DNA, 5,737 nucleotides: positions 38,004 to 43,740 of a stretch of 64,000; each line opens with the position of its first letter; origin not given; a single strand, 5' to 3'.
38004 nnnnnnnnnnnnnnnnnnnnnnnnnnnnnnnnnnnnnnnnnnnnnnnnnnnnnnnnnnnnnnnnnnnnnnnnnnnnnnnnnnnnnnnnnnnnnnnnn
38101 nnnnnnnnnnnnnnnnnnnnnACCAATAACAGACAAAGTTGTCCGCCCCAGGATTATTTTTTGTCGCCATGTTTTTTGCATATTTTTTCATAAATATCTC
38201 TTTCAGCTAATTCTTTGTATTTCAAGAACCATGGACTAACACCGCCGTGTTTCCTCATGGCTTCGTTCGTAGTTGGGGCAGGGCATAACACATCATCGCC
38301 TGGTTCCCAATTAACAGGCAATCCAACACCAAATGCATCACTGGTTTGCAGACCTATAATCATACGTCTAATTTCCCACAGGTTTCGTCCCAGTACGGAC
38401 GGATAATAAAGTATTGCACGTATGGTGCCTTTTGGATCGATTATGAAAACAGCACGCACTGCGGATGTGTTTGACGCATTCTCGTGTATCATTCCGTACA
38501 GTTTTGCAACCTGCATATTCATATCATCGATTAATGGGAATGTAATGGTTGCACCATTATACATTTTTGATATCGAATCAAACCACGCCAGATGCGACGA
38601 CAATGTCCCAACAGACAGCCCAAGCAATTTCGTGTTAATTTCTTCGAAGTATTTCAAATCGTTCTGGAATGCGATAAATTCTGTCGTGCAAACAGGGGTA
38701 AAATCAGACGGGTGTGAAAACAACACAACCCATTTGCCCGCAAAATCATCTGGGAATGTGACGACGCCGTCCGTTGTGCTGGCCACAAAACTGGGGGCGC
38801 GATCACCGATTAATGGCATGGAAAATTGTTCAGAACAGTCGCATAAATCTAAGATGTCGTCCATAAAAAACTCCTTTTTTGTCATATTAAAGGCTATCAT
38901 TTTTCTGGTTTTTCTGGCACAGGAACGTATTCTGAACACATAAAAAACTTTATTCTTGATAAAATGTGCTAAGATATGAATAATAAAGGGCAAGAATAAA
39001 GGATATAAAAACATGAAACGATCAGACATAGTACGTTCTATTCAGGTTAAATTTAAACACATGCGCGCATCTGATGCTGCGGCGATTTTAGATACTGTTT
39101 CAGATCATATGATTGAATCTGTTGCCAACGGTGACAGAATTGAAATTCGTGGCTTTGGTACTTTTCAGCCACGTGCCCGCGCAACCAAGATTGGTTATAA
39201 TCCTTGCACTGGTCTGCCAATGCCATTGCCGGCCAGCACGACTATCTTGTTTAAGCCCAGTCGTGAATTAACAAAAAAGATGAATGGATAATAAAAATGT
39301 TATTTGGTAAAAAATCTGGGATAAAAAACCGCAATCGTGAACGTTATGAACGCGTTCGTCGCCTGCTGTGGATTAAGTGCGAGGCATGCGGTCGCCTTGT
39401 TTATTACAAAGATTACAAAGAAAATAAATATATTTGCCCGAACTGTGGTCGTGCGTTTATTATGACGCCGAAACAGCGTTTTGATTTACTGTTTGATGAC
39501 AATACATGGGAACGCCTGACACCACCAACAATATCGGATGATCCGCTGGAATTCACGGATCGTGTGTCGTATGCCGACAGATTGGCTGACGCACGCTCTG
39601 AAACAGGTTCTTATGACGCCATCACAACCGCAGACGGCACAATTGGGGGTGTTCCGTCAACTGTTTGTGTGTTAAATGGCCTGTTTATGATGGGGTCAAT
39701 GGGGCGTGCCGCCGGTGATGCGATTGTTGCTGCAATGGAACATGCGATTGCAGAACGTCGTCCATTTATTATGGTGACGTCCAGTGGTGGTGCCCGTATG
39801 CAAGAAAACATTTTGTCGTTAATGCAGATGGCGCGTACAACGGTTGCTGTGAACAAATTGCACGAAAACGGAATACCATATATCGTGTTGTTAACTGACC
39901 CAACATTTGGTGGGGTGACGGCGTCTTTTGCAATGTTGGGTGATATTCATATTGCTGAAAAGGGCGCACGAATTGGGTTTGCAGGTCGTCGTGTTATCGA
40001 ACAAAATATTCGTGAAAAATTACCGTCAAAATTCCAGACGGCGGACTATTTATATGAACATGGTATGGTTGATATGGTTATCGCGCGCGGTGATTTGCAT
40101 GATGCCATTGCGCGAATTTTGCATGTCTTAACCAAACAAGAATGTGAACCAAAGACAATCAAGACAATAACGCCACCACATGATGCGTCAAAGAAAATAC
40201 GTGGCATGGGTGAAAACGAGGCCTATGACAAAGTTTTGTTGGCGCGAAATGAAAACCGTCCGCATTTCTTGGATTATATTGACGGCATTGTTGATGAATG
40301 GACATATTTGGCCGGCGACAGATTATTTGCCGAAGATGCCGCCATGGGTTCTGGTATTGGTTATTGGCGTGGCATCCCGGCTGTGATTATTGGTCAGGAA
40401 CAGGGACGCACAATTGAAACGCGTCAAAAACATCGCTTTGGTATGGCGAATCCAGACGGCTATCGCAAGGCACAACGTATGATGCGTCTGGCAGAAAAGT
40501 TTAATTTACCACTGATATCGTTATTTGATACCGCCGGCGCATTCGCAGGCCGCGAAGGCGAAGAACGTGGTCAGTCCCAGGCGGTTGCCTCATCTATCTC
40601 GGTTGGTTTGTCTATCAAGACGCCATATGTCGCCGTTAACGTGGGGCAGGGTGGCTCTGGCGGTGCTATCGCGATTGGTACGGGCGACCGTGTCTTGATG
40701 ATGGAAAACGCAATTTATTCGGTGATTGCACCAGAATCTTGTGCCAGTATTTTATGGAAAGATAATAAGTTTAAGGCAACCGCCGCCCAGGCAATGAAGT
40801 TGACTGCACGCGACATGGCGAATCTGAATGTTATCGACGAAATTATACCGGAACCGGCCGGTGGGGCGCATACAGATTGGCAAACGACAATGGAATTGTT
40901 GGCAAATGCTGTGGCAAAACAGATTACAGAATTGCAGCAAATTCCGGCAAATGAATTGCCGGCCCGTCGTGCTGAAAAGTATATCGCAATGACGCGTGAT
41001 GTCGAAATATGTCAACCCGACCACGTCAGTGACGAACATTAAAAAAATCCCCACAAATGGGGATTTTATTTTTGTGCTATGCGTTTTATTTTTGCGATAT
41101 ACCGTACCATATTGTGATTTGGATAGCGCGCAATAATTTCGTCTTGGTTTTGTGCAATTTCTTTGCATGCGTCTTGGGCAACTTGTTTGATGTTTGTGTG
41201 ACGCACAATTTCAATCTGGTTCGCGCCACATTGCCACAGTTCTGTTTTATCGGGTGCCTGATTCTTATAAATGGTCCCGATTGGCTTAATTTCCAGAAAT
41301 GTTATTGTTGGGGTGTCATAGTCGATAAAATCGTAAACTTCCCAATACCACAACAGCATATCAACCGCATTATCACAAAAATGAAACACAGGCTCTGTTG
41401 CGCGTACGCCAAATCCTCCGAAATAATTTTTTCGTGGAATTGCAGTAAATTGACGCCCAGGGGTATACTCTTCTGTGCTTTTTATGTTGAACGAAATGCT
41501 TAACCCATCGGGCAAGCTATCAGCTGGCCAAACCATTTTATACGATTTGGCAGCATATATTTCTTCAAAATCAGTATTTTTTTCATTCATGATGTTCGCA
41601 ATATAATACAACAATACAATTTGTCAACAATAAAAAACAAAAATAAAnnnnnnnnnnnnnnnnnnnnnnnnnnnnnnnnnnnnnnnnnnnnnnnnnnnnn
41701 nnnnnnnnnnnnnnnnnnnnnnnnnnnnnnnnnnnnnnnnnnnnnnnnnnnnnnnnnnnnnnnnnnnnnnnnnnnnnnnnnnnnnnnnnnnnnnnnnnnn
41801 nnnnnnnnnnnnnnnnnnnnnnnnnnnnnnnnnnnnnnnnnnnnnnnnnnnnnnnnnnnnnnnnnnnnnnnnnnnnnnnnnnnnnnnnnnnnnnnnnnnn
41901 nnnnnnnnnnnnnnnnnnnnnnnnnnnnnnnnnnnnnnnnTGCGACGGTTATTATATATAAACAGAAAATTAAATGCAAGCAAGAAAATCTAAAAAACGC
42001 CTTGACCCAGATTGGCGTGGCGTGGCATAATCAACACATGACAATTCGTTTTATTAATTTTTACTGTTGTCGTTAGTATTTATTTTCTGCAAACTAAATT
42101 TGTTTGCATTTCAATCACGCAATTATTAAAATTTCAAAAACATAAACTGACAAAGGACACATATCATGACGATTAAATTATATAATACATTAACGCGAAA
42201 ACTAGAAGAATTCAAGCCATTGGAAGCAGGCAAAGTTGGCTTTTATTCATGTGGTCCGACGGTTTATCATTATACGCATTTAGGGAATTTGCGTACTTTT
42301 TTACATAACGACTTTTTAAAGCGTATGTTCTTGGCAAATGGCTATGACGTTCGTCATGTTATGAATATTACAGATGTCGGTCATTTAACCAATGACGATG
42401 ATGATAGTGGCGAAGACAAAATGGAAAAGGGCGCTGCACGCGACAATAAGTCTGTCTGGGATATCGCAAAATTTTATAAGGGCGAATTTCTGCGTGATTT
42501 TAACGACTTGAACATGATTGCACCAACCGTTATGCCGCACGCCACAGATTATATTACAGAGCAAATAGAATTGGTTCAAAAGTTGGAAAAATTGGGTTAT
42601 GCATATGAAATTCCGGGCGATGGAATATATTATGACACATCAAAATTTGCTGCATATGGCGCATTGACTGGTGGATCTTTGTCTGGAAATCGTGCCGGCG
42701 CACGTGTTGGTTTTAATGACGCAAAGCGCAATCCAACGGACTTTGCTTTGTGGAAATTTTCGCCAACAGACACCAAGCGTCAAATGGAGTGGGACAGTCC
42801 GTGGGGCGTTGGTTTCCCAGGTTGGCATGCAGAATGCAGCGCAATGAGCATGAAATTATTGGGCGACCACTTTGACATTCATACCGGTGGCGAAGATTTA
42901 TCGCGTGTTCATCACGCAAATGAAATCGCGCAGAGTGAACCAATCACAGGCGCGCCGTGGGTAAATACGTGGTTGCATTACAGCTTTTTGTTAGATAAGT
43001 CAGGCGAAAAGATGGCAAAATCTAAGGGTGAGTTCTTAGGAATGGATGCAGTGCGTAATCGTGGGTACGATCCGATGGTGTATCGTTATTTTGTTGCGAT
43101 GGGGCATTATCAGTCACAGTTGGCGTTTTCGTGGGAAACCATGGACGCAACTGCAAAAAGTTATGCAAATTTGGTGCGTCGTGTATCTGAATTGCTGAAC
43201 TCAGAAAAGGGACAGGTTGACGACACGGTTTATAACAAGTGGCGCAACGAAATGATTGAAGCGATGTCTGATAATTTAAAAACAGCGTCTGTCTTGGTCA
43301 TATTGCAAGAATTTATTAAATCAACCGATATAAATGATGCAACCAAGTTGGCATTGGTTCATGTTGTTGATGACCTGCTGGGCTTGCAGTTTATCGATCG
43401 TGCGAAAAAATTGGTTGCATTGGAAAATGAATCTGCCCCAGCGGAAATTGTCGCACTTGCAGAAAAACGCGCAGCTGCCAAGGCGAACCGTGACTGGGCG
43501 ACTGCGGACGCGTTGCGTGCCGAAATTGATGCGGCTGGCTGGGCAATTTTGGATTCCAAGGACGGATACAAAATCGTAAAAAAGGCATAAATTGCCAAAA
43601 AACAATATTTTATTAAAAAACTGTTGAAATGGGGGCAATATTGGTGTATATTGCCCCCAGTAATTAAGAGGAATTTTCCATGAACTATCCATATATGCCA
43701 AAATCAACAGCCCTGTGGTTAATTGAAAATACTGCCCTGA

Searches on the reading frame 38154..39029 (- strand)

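Call 43: search_protein_families(library=pfam, proteins=[window:38154-39029:-], max_evalue=0.001)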
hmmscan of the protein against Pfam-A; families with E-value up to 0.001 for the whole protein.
window:38154-39029:- (291 aa): 3 families
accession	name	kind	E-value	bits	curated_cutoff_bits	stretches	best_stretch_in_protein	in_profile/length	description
PF00578.27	AhpC-TSA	-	2e-31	108.9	26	1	74-205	1-123/124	AhpC/TSA family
PF08534.16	Redoxin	-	6.6e-14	52.4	26.6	1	75-205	3-130/148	Redoxin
PF10417.14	1-cysPrx_C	-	1.5e-07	31.7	21.1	1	226-257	1-34/41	C-terminal domain of 1-Cys peroxiredoxin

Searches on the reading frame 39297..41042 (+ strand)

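Call 43: search_protein_families(library=pfam, proteins=[window:39297-41042:+], max_evalue=0.001)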
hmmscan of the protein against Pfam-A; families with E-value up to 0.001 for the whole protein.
window:39297-41042:+ (581 aa): 3 families
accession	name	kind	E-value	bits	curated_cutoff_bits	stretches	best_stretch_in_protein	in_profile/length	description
PF03255.19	ACCA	-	6.6e-105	351.1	23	1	304-565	48-309/310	Acetyl co-enzyme A carboxylase carboxyltransferase-like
PF01039.27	Carboxyl_trans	-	1.1e-35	123.6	22.3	1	92-501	26-438/493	Carboxyl transferase domain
PF17848.7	Zn_ribbon_ACC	-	8.5e-08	32.7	24.5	1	25-50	1-26/26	Acetyl-CoA carboxylase zinc finger domain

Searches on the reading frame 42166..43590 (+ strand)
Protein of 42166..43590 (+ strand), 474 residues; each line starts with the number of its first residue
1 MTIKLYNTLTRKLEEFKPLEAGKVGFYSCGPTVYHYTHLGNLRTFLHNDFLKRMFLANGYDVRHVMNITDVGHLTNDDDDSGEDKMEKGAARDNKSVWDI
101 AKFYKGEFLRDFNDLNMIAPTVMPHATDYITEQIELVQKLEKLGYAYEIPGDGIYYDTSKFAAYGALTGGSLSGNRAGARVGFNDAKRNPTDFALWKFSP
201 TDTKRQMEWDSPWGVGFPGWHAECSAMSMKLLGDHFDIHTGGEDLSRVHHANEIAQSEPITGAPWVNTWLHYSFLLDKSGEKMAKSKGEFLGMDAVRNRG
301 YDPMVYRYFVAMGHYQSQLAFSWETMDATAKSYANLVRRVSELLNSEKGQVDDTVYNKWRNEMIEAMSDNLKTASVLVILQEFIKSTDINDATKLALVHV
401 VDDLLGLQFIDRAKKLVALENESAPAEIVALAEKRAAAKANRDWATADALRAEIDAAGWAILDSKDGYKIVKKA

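Call 43: search_protein_families(library=pfam, proteins=[window:42166-43590:+], max_evalue=0.001)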
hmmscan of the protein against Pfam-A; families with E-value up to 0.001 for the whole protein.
window:42166-43590:+ (474 aa): 3 families
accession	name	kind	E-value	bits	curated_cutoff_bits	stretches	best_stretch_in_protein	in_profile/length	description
PF01406.26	tRNA-synt_1e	-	5.8e-87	292.3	27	1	16-329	2-299/301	tRNA synthetases class I (C) catalytic domain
PF01921.24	tRNA-synt_1f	-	2e-07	30.7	27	1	270-348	270-346/360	tRNA synthetases class I (K)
PF09334.17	tRNA-synt_1g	-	2.3e-05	23.8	20.1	0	276-341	321-384/391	tRNA synthetases class I (M)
